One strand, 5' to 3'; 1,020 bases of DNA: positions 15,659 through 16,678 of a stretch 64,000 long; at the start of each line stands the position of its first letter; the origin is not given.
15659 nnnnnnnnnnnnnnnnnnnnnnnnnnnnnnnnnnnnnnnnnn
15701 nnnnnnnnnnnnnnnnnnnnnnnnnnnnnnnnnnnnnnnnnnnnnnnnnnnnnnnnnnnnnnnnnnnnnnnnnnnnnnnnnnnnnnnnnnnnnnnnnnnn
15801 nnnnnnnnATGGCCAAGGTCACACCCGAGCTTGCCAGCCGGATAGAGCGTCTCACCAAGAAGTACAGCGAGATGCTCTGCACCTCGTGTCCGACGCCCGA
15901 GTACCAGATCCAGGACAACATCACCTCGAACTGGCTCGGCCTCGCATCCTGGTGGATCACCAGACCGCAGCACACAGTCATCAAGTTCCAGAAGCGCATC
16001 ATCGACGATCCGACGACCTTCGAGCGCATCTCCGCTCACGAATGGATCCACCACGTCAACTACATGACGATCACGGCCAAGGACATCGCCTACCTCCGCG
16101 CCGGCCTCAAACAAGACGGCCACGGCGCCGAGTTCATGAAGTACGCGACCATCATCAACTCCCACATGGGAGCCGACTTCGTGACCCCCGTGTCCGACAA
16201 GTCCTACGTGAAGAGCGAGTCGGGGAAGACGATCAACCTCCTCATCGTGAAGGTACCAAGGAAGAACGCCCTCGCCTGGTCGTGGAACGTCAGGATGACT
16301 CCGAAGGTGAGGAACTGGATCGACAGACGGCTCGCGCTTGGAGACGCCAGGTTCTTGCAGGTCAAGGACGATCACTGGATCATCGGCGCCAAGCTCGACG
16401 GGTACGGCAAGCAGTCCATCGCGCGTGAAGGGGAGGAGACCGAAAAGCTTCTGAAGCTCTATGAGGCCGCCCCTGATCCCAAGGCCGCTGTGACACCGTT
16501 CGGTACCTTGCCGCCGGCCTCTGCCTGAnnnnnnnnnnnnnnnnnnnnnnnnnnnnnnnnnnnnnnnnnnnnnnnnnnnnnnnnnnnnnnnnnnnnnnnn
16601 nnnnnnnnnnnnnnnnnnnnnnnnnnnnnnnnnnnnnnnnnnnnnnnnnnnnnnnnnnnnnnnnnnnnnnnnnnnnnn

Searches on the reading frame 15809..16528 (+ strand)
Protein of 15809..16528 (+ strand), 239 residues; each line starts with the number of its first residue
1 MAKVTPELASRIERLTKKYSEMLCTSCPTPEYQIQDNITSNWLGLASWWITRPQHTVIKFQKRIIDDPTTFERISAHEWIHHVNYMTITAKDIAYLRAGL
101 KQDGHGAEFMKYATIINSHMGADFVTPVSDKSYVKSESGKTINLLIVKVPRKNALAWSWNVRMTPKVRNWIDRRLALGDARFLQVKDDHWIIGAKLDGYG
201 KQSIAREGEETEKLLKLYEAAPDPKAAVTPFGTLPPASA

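Call 48: find_encoding_contigs(protein=window:15809-16528:+, flank=10000, max_places=1)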
Protein window:15809-16528:+ (239 aa): 1 contig read that carries it; 1 place shown.
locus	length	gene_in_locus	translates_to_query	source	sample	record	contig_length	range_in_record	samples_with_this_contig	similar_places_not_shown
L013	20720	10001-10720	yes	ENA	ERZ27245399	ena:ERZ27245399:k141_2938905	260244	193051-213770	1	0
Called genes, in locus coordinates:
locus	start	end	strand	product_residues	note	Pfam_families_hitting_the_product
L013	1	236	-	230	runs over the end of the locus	-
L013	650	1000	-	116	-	-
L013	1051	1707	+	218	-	-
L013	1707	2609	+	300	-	-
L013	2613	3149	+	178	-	-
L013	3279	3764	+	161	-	-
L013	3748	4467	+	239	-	-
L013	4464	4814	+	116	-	-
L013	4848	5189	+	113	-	-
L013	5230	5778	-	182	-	PF00218:IGPS (weak)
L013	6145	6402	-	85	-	-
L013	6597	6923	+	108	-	-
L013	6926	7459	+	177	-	-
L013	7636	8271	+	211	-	-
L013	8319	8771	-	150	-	-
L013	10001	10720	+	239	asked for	-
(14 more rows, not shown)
